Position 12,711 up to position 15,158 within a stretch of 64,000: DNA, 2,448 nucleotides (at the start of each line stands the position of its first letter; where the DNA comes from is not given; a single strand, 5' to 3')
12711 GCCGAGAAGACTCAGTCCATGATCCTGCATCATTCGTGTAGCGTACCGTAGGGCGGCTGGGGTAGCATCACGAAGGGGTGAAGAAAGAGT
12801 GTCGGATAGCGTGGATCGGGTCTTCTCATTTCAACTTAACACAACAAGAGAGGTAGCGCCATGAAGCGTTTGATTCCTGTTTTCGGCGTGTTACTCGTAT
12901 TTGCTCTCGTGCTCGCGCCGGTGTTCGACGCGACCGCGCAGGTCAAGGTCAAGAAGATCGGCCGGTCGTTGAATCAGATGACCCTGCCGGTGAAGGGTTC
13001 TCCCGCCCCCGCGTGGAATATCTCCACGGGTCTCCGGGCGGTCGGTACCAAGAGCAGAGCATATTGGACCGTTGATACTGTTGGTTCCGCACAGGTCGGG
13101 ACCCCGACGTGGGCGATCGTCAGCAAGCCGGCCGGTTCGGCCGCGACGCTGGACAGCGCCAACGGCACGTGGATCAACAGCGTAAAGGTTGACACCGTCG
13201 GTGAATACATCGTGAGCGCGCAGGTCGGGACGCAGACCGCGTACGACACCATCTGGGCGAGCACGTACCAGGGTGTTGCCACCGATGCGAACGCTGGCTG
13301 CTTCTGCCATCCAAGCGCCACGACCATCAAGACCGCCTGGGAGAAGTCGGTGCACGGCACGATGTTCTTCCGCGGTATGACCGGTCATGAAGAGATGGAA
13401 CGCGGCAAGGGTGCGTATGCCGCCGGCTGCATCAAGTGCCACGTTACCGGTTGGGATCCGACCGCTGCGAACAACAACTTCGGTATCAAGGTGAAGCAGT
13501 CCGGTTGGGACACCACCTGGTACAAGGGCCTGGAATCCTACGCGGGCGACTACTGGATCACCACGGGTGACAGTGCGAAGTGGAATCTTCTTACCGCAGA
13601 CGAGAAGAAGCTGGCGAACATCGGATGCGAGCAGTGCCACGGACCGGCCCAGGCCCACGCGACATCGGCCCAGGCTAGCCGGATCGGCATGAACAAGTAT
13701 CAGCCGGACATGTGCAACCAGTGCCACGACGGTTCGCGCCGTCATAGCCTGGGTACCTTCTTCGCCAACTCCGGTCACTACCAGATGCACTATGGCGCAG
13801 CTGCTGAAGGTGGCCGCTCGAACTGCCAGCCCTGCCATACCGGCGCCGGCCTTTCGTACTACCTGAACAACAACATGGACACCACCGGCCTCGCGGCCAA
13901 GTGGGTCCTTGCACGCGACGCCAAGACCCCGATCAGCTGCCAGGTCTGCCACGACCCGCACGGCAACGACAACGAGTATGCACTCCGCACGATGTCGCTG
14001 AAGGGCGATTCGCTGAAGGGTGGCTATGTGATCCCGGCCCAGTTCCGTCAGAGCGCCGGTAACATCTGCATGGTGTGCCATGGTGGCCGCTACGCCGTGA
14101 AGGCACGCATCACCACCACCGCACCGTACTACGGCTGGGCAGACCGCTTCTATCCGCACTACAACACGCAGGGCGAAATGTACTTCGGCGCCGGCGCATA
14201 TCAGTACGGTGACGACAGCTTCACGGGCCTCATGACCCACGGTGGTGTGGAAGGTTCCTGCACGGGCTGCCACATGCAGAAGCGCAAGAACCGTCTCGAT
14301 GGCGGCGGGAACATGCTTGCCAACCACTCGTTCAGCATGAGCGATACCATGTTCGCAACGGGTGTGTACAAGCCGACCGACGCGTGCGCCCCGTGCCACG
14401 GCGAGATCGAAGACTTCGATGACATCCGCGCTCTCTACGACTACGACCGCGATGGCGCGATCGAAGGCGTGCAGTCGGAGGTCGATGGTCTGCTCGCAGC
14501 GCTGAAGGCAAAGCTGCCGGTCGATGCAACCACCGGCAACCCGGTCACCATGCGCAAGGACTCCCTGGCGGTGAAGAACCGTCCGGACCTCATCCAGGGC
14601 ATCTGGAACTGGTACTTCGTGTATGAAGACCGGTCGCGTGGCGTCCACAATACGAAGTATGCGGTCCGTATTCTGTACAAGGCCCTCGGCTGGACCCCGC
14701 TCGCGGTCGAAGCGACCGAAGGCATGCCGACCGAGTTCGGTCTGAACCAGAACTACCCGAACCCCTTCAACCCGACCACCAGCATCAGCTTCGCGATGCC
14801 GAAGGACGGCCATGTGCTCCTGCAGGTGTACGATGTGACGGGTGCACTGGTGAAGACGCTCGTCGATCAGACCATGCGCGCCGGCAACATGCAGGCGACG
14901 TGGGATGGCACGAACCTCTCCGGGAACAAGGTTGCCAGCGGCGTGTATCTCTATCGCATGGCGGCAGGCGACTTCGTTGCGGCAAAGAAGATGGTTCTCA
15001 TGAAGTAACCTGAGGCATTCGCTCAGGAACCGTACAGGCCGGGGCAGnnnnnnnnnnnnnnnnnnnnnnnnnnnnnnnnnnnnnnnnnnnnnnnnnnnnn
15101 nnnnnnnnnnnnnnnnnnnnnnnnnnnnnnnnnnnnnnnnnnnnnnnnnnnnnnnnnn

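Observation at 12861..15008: Octaheme c-type cytochrome carrying a T9SS sorting domain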

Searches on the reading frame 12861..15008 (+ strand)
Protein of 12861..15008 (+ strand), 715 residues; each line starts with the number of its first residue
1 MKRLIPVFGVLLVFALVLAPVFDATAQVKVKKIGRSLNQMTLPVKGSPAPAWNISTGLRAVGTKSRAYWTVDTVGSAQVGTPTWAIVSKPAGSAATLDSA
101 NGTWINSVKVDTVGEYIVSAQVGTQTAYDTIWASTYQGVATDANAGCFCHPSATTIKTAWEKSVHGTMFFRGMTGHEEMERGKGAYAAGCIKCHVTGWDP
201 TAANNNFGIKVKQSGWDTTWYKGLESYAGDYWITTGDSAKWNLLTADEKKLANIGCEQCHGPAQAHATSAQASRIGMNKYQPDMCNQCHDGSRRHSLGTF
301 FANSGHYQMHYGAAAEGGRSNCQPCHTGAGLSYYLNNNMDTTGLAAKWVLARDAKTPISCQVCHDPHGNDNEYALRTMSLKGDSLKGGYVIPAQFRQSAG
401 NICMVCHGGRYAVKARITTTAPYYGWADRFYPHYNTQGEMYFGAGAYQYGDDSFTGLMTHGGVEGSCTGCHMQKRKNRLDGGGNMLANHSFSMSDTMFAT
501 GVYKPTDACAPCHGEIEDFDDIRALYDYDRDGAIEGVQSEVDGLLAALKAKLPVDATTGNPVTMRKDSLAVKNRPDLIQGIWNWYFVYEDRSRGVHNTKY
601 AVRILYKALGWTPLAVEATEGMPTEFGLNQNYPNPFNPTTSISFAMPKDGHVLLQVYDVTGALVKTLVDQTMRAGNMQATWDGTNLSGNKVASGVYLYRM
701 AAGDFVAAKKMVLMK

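Call 4: search_protein_families(library=pfam, proteins=[window:12861-15008:+], max_evalue=0.1)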
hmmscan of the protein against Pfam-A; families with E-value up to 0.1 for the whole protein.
window:12861-15008:+ (715 aa): 7 families
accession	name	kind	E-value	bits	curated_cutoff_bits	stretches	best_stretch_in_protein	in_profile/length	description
PF14522.11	Cytochrome_C7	-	3.9e-10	39.8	24.8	2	252-327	12-67/67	Cytochrome c7 and related cytochrome c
PF13860.13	FlgD_ig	-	7.8e-10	39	27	1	642-702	12-75/79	FlgD Ig-like domain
PF02335.20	Cytochrom_C552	-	5.2e-08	32.7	24.1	1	459-613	239-374/438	Cytochrome c552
PF09699.15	Paired_CXXCH_1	-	1.6e-06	28.1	20.6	2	255-292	8-39/41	Doubled CXXCH motif (Paired_CXXCH_1)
PF18962.6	Por_Secre_tail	-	2.4e-06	28.2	27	1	632-712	2-74/75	Secretion system C-terminal sorting domain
PF14537.11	Cytochrom_c3_2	-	4.3e-05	24.3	25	0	247-292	20-67/79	Cytochrome c3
PF13585.12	CHU_C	-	0.016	15.8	27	1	653-702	30-72/86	CHU_C Type IX secretion signal domain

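Call 5: search_protein_families(library=ncbifam, proteins=[window:12861-15008:+], max_evalue=0.1)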
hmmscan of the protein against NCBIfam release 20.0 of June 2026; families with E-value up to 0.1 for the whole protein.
window:12861-15008:+ (715 aa): 18 families
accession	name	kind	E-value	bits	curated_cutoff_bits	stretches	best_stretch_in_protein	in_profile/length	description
NF033707.1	T9SS_sortase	equivalog_domain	2.3e-10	38.8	420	1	630-701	1000-1076/1095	type IX secretion system sortase PorU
NF041198.1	UshA_like_PCGU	equivalog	8.9e-10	37.7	275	1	149-293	414-512/519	UshA-like (seleno)protein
TIGR04183.1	Por_Secre_tail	domain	1.5e-07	31.3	23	1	632-712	2-70/72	T9SS type A sorting domain-containing protein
NF038113.1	T9SSA_dep_M36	equivalog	2.6e-06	25.9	885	1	629-713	793-868/869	T9SS-dependent M36 family metallopeptidase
NF005176.1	PRK06655.1-1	equivalog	3.2e-06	27.2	230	1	650-702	97-149/197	flagellar hook assembly protein FlgD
NF052323.1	T9SSA_dep_M6i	equivalog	5.4e-06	24.6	600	1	631-702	960-1026/1043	T9SS-dependent M6-like inactivated metalloprotease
NF052228.1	T9SS_PorZ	equivalog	5.5e-06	25.1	260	1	632-704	676-744/757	type IX secretion system anionic LPS delivery protein PorZ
TIGR01905.1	paired_CXXCH_1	subfamily_domain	1.1e-05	25.2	25.2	1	359-377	8-26/41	doubled CXXCH domain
NF009277.0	PRK12634.1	equivalog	3.6e-05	24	333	1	645-702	117-174/221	flagellar basal body rod modification protein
NF009276.0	PRK12633.1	equivalog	7e-05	22.7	383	1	641-705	119-184/234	flagellar basal body rod modification protein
NF009452.0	PRK12812.1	equivalog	0.00066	19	258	1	648-701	150-205/289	flagellar basal body rod modification protein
NF053608.1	Lsa66_OmpA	equivalog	0.0016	16.9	700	1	657-705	184-231/581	fibronectin-binding adhesin Lsa66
TIGR03508.1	decahem_SO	subfamily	0.0076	15.7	192.2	1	245-383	26-169/258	DmsE family decaheme c-type cytochrome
NF043010.1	Cyt554_Nsmonas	equivalog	0.026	13.9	400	0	246-269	101-124/238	cytochrome c-550 CycA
NF004496.1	PRK05842.1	equivalog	0.028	13.7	250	1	649-699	165-217/271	flagellar hook assembly protein FlgD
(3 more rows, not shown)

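Call 6: find_homologous_proteins(query=window:12861-15005:+, max_evalue=0.001)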
Query window:12861-15005:+ (715 aa): 163 proteins with E <= 0.001 among 8000 candidates; the best 120 are listed.
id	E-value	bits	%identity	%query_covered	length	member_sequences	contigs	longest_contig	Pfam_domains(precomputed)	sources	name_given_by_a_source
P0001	0.0e+0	1696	100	100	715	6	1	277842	PF09699.16,PF18962.8,PF13860.13,PF02335.21,PF14522.12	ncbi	-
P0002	0.0e+0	1569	91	100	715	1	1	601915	PF09699.16,PF14537.12,PF18962.8,PF13860.13,PF14522.12,PF22113.2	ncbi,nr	ncbi:MAG: T9SS type A sorting domain-containing protein [Ignavibacteriae bacterium]|nr:T9SS type A s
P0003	0.0e+0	1568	91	100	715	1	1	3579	PF09699.16,PF14537.12,PF18962.8,PF13860.13,PF14522.12,PF22113.2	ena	-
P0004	0.0e+0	1567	91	100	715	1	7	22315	PF09699.16,PF14537.12,PF18962.8,PF13860.13,PF14522.12,PF22113.2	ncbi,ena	-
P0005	0.0e+0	1564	91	100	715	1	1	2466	PF09699.16,PF14537.12,PF18962.8,PF13860.13,PF14522.12,PF22113.2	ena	-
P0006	0.0e+0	1447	85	100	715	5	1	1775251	PF09699.16,PF14537.12,PF18962.8,PF13860.13,PF02335.21,PF14522.12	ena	-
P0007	0.0e+0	1381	81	100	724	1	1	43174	PF09699.16,PF14537.12,PF18962.8,PF13860.13,PF14522.12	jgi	jgi:hypothetical protein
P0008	0.0e+0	1330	77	100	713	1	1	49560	PF09699.16,PF14537.12,PF18962.8,PF13860.13,PF14522.12,PF22113.2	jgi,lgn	jgi:hypothetical protein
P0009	0.0e+0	1319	77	100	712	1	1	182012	PF09699.16,PF14537.12,PF18962.8,PF13860.13,PF02335.21,PF14522.12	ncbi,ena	-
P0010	0.0e+0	1310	75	100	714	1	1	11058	PF09699.16,PF14537.12,PF18962.8,PF13860.13,PF14522.12,PF22113.2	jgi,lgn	-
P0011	0.0e+0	1291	75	100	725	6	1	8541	PF09699.16,PF14537.12,PF18962.8,PF13860.13,PF02335.21,PF14522.12,PF22113.2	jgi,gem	-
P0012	0.0e+0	1290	75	100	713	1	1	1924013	PF09699.16,PF14537.12,PF18962.8,PF13860.13,PF02335.21,PF14522.12,PF22113.2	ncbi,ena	-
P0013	0.0e+0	1270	74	100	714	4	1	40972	PF09699.16,PF18962.8,PF13860.13,PF02335.21,PF14522.12,PF22113.2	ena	-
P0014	0.0e+0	1268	75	100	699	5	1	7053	PF09699.16,PF14537.12,PF18962.8,PF13860.13,PF14522.12,PF22113.2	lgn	-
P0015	0.0e+0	1255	75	100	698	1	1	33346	PF09699.16,PF14537.12,PF18962.8,PF13860.13,PF14522.12,PF22113.2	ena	-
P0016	0.0e+0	1187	69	100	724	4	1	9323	PF09699.16,PF14537.12,PF18962.8,PF13860.13,PF14522.12,PF22113.2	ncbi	-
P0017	0.0e+0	1107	65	100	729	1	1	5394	PF09699.16,PF14537.12,PF18962.8,PF13860.13,PF14522.12,PF22113.2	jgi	jgi:hypothetical protein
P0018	0.0e+0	1099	64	100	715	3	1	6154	PF09699.16,PF14537.12,PF18962.8,PF13860.13,PF02335.21,PF14522.12,PF22113.2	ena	-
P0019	0.0e+0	1098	64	100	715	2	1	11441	PF09699.16,PF14537.12,PF18962.8,PF13860.13,PF02335.21,PF14522.12,PF22113.2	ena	-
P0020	0.0e+0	1098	63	100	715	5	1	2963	PF09699.16,PF18962.8,PF13860.13,PF02335.21,PF14522.12,PF22113.2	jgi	jgi:hypothetical protein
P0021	0.0e+0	1091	63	100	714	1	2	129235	PF09699.16,PF14537.12,PF18962.8,PF13860.13,PF14522.12,PF22113.2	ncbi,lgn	-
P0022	0.0e+0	1091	62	100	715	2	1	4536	PF09699.16,PF14537.12,PF18962.8,PF13860.13,PF02335.21,PF14522.12,PF22113.2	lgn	-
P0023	0.0e+0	1082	64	97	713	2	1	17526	PF09699.16,PF14537.12,PF18962.8,PF13860.13,PF02335.21,PF14522.12,PF22113.2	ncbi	-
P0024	0.0e+0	1076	63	100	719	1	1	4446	PF09699.16,PF14537.12,PF18962.8,PF13860.13,PF14522.12,PF22113.2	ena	-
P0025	0.0e+0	1075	62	100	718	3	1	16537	PF09699.16,PF14537.12,PF18962.8,PF13860.13,PF14522.12,PF22113.2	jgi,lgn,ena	-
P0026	0.0e+0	1069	63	100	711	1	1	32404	PF09699.16,PF14537.12,PF18962.8,PF13860.13,PF14522.12,PF22113.2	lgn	-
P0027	0.0e+0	1055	63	100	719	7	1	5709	PF09699.16,PF18962.8,PF13860.13,PF02335.21,PF14522.12,PF22113.2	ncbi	-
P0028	0.0e+0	1053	63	100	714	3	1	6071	PF18962.8,PF13860.13,PF02335.21,PF14522.12,PF22113.2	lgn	-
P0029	0.0e+0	1050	62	100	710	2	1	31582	PF09699.16,PF14537.12,PF13435.12,PF18962.8,PF13860.13,PF02335.21,PF14522.12,PF22113.2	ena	-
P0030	0.0e+0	1044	62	100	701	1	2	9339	PF09699.16,PF14537.12,PF18962.8,PF13860.13,PF02335.21,PF14522.12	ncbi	-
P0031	0.0e+0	1037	61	100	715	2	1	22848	PF09699.16,PF14537.12,PF18962.8,PF13860.13,PF14522.12,PF22113.2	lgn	-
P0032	0.0e+0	1028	61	100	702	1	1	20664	PF09699.16,PF14537.12,PF18962.8,PF13860.13,PF02335.21,PF14522.12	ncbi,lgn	-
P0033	0.0e+0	1026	62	100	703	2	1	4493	PF09699.16,PF14537.12,PF18962.8,PF13860.13,PF02335.21,PF14522.12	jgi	jgi:hypothetical protein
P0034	0.0e+0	1021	61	100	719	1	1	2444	PF09699.16,PF18962.8,PF13860.13,PF14522.12,PF22113.2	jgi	jgi:hypothetical protein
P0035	0.0e+0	1016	62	100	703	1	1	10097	PF09699.16,PF14537.12,PF18962.8,PF13860.13,PF02335.21,PF14522.12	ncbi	-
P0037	2.2e-298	1009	61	100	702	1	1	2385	PF09699.16,PF14537.12,PF18962.8,PF13860.13,PF02335.21,PF14522.12,PF22113.2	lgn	-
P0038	5.4e-295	998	59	100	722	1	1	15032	PF09699.16,PF14537.12,PF18962.8,PF13860.13,PF14522.12,PF22113.2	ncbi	-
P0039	8.9e-295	998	61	100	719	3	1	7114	PF09699.16,PF14537.12,PF18962.8,PF13860.13,PF14522.12,PF22113.2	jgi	jgi:hypothetical protein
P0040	7.0e-293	991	59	100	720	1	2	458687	PF18962.8,PF13860.13,PF02335.21,PF14522.12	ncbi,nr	ncbi:MAG: T9SS type A sorting domain-containing protein [Bacteroidetes bacterium]|nr:T9SS type A sor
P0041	2.1e-292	990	58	100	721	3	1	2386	PF09699.16,PF14537.12,PF18962.8,PF13860.13,PF14522.12,PF22113.2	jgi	-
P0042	3.2e-292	989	59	100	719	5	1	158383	PF09699.16,PF14537.12,PF18962.8,PF13860.13,PF14522.12,PF22113.2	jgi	jgi:predicted CXXCH cytochrome family protein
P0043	1.3e-291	987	61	98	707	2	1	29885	PF09699.16,PF18962.8,PF13860.13,PF02335.21,PF14522.12,PF22113.2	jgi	jgi:hypothetical protein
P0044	1.3e-289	980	59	100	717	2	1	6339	PF14537.12,PF18962.8,PF13860.13,PF14522.12,PF22113.2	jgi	jgi:hypothetical protein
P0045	4.7e-289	979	58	100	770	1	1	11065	PF09699.16,PF14537.12,PF18962.8,PF13860.13,PF02335.21,PF14522.12,PF22113.2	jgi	jgi:hypothetical protein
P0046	3.8e-288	976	58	100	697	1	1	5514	PF09699.16,PF14537.12,PF18962.8,PF13860.13,PF02335.21,PF14522.12,PF22113.2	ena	-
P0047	4.9e-287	972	57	100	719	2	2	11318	PF09699.16,PF14537.12,PF18962.8,PF13860.13,PF14522.12,PF22113.2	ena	-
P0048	5.5e-287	972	57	100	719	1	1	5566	PF09699.16,PF14537.12,PF18962.8,PF13860.13,PF14522.12,PF22113.2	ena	-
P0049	1.2e-286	971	59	100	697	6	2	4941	PF09699.16,PF14537.12,PF18962.8,PF13860.13,PF02335.21,PF14522.12,PF22113.2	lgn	-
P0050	5.3e-286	969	58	100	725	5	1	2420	PF09699.16,PF14537.12,PF18962.8,PF13860.13,PF14522.12,PF22113.2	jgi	-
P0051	1.7e-282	957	59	100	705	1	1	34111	PF09699.16,PF14537.12,PF18962.8,PF13860.13,PF02335.21,PF14522.12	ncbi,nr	ncbi:MAG: T9SS type A sorting domain-containing protein [Ignavibacteriae bacterium]|nr:T9SS type A s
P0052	4.5e-278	942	57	100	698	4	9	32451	PF09699.16,PF14537.12,PF18962.8,PF13860.13,PF02335.21,PF14522.12,PF22113.2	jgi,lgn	jgi:predicted CXXCH cytochrome family protein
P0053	7.3e-277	938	57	100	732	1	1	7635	PF09699.16,PF14537.12,PF18962.8,PF13860.13,PF14522.12,PF22113.2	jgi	jgi:hypothetical protein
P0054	2.3e-276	937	58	99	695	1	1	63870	PF09699.16,PF14537.12,PF18962.8,PF13860.13,PF02335.21,PF14522.12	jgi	jgi:hypothetical protein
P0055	8.4e-273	925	57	100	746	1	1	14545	PF09699.16,PF14537.12,PF18962.8,PF13860.13,PF14522.12,PF22113.2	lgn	-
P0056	9.2e-273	925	56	97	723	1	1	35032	PF09699.16,PF18962.8,PF13860.13,PF02335.21,PF14522.12,PF22113.2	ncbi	-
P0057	1.1e-272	924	56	100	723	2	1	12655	PF09699.16,PF18962.8,PF13860.13,PF02335.21,PF14522.12,PF22113.2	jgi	jgi:hypothetical protein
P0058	2.4e-269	913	57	100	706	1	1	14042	PF09699.16,PF14537.12,PF18962.8,PF13860.13,PF02335.21,PF14522.12,PF22113.2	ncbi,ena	-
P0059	3.2e-266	903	54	100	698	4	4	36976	PF09699.16,PF14537.12,PF18962.8,PF13860.13,PF14522.12,PF22113.2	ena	-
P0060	4.0e-264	896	55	100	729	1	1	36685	PF09699.16,PF14537.12,PF18962.8,PF13860.13,PF14522.12,PF22113.2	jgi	jgi:hypothetical protein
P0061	5.4e-261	886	55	100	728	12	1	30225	PF09699.16,PF14537.12,PF18962.8,PF13860.13,PF14522.12,PF22113.2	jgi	-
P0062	1.3e-258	878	55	100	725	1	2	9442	PF09699.16,PF14537.12,PF18962.8,PF13860.13,PF14522.12,PF22113.2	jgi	jgi:hypothetical protein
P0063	6.4e-258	876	54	100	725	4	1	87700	PF09699.16,PF14537.12,PF18962.8,PF13860.13,PF14522.12,PF22113.2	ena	-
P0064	2.0e-257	874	54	100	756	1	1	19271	PF09699.16,PF14537.12,PF18962.8,PF13860.13,PF14522.12,PF22113.2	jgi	jgi:hypothetical protein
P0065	8.1e-256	869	55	97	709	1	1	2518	PF09699.16,PF14537.12,PF18962.8,PF13860.13,PF14522.12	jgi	jgi:hypothetical protein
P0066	5.3e-255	866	55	100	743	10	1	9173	PF09699.16,PF14537.12,PF18962.8,PF13860.13,PF02335.21,PF14522.12,PF22113.2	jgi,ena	-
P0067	2.5e-254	864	78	66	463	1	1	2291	PF09699.16,PF14537.12,PF18962.8,PF13860.13,PF02335.21,PF14522.12,PF22113.2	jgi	jgi:hypothetical protein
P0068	3.4e-251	853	53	100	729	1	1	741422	PF09699.16,PF14537.12,PF18962.8,PF13860.13,PF14522.12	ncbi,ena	-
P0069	3.3e-248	844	53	100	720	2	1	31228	PF09699.16,PF14537.12,PF18962.8,PF13860.13,PF14522.12,PF22113.2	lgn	-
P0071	6.9e-207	707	59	71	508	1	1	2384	PF09699.16,PF14537.12,PF18962.8,PF13860.13,PF02335.21,PF14522.12,PF22113.2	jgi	jgi:hypothetical protein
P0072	3.7e-203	695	47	100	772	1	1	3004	PF14537.12,PF18962.8,PF13860.13,PF02335.21,PF14522.12,PF22113.2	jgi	jgi:hypothetical protein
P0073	1.3e-196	673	47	100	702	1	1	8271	PF09699.16,PF14537.12,PF18962.8,PF13860.13,PF02335.21,PF14522.12,PF22113.2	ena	-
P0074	8.5e-193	660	46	100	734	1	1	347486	PF14537.12,PF18962.8,PF13860.13,PF02335.21,PF14522.12,PF22113.2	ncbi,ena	-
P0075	1.8e-189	649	58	68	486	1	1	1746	PF09699.16,PF14537.12,PF18962.8,PF13860.13,PF14522.12,PF22113.2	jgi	jgi:hypothetical protein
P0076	4.7e-189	648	45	100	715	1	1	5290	PF14537.12,PF18962.8,PF13860.13,PF02335.21,PF14522.12,PF22113.2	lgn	-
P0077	1.8e-186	639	46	100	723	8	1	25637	PF09699.16,PF14537.12,PF18962.8,PF13860.13,PF02335.21,PF14522.12,PF22113.2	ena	-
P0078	1.6e-184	633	45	97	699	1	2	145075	PF09699.16,PF14537.12,PF13435.12,PF18962.8,PF13860.13,PF02335.21,PF14522.12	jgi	jgi:hypothetical protein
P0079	1.6e-181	623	57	65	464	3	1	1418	PF09699.16,PF14537.12,PF18962.8,PF13860.13,PF14522.12,PF22113.2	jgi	jgi:hypothetical protein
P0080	1.2e-180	620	46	100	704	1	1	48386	PF14537.12,PF18962.8,PF13860.13,PF02335.21,PF14522.12,PF22113.2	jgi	jgi:hypothetical protein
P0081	1.1e-177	610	44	100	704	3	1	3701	PF09699.16,PF14537.12,PF18962.8,PF13860.13,PF02335.21,PF14522.12,PF22113.2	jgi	jgi:hypothetical protein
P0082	8.0e-177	608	43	100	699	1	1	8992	PF09699.16,PF14537.12,PF13435.12,PF18962.8,PF13860.13,PF02335.21,PF14522.12,PF22113.2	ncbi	-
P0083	6.8e-173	595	44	100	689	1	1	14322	PF09699.16,PF14537.12,PF13435.12,PF18962.8,PF13860.13,PF14522.12,PF22113.2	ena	-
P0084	7.6e-173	594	44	100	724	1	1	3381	PF09699.16,PF14537.12,PF18962.8,PF13860.13,PF02335.21,PF14522.12,PF22113.2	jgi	jgi:hypothetical protein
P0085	3.2e-172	592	44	100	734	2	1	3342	PF14537.12,PF18962.8,PF13860.13,PF02335.21,PF14522.12,PF22113.2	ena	-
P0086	1.2e-171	590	44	100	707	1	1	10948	PF09699.16,PF13435.12,PF13585.13,PF18962.8,PF13860.13,PF02335.21,PF14522.12,PF22113.2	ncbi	ncbi:MAG: ammonia-forming cytochrome c nitrite reductase subunit c552 [Bacillota bacterium]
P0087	3.4e-171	589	44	100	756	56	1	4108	PF09699.16,PF14537.12,PF18962.8,PF13860.13,PF02335.21,PF14522.12,PF22113.2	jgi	jgi:hypothetical protein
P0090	5.4e-164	565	43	100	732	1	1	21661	PF14537.12,PF18962.8,PF13860.13,PF02335.21,PF14522.12,PF22113.2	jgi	jgi:hypothetical protein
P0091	1.4e-162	560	42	100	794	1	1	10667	PF18962.8,PF13860.13,PF02335.21,PF14522.12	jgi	jgi:hypothetical protein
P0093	2.3e-161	556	43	100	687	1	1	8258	PF09699.16,PF14537.12,PF13435.12,PF13585.13,PF18962.8,PF13860.13,PF02335.21,PF14522.12,PF22113.2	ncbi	-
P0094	3.7e-157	543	42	100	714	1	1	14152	PF09699.16,PF18962.8,PF13860.13,PF02335.21,PF14522.12,PF22113.2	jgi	jgi:hypothetical protein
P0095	1.1e-155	538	42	100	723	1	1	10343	PF09699.16,PF14537.12,PF18962.8,PF13860.13,PF02335.21,PF14522.12,PF22113.2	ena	-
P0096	3.3e-155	536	41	100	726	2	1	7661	PF09699.16,PF14537.12,PF18962.8,PF13860.13,PF02335.21,PF14522.12,PF22113.2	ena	-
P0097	1.1e-154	534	41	100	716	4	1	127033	PF14537.12,PF18962.8,PF13860.13,PF14522.12,PF22113.2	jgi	jgi:hypothetical protein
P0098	1.5e-154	534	43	93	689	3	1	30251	PF09699.16,PF14537.12,PF13435.12,PF18962.8,PF13860.13,PF02335.21,PF14522.12,PF22113.2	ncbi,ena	-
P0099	1.1e-153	531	41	100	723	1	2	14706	PF14537.12,PF18962.8,PF13860.13,PF02335.21,PF14522.12,PF22113.2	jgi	jgi:hypothetical protein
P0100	1.4e-153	531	41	100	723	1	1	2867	PF14537.12,PF18962.8,PF13860.13,PF02335.21,PF14522.12,PF22113.2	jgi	jgi:formate-dependent nitrite reductase cytochrome c552 subunit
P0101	2.1e-153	530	53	61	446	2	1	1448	PF09699.16,PF14537.12,PF18962.8,PF13860.13,PF02335.21,PF14522.12,PF22113.2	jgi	jgi:hypothetical protein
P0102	1.8e-152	527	41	100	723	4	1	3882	PF09699.16,PF14537.12,PF18962.8,PF13860.13,PF02335.21,PF14522.12,PF22113.2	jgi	jgi:formate-dependent nitrite reductase cytochrome c552 subunit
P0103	2.1e-152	527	40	100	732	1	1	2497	PF14537.12,PF18962.8,PF13860.13,PF02335.21,PF14522.12,PF22113.2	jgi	jgi:hypothetical protein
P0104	8.5e-151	522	41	99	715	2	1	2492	PF09699.16,PF14537.12,PF18962.8,PF13860.13,PF02335.21,PF14522.12,PF22113.2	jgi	jgi:hypothetical protein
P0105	2.6e-150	520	41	100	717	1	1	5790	PF09699.16,PF18962.8,PF13860.13,PF14522.12,PF22113.2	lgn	-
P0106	3.8e-147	509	41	93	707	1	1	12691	PF09699.16,PF14537.12,PF13435.12,PF18962.8,PF13860.13,PF14522.12,PF22113.2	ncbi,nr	ncbi:MAG: T9SS type A sorting domain-containing protein [Ignavibacteriales bacterium]|nr:T9SS type A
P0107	7.3e-147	509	43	90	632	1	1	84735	PF09699.16,PF14537.12,PF13435.12,PF18962.8,PF02335.21,PF14522.12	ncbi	ncbi:MAG: ammonia-forming cytochrome c nitrite reductase subunit c552 [Acidobacteriota bacterium]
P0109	1.5e-145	504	40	96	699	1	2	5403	PF09699.16,PF14537.12,PF13435.12,PF18962.8,PF13860.13,PF14522.12,PF22113.2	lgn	-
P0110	2.7e-144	500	39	85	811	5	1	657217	PF09699.16,PF14537.12,PF18962.8,PF13860.13,PF14522.12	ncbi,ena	-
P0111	8.2e-144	498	39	85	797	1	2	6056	PF09699.16,PF14537.12,PF18962.8,PF13860.13,PF14522.12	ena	-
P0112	1.8e-143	497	39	85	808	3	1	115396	PF09699.16,PF14537.12,PF18962.8,PF13860.13,PF14522.12,PF22113.2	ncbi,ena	-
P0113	3.6e-143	496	40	100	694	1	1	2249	PF09699.16,PF14537.12,PF13435.12,PF18962.8,PF14522.12,PF22113.2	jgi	jgi:hypothetical protein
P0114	2.2e-142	494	40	85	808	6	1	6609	PF09699.16,PF14537.12,PF18962.8,PF13860.13,PF14522.12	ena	-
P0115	2.7e-142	493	41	99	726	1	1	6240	PF09699.16,PF14537.12,PF13435.12,PF13585.13,PF18962.8,PF13860.13,PF14522.12,PF22113.2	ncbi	ncbi:MAG: multiheme c-type cytochrome [Syntrophothermus sp.]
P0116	5.3e-142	492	42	82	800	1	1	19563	PF09699.16,PF14537.12,PF13435.12,PF18962.8,PF14522.12,PF22113.2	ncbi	-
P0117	2.0e-141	491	39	85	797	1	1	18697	PF09699.16,PF14537.12,PF18962.8,PF13860.13,PF14522.12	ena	-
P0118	3.8e-141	490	39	85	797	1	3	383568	PF09699.16,PF14537.12,PF18962.8,PF13860.13,PF14522.12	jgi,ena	jgi:hypothetical protein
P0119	4.5e-141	489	40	87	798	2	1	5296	PF14537.12,PF18962.8,PF13860.13,PF14522.12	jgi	jgi:Secretion system C-terminal sorting domain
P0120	1.1e-140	488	40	99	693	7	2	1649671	PF09699.16,PF14537.12,PF13435.12,PF18962.8,PF02335.21,PF14522.12,PF22113.2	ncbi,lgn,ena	ncbi:MAG: multiheme c-type cytochrome [Ignavibacteriaceae bacterium]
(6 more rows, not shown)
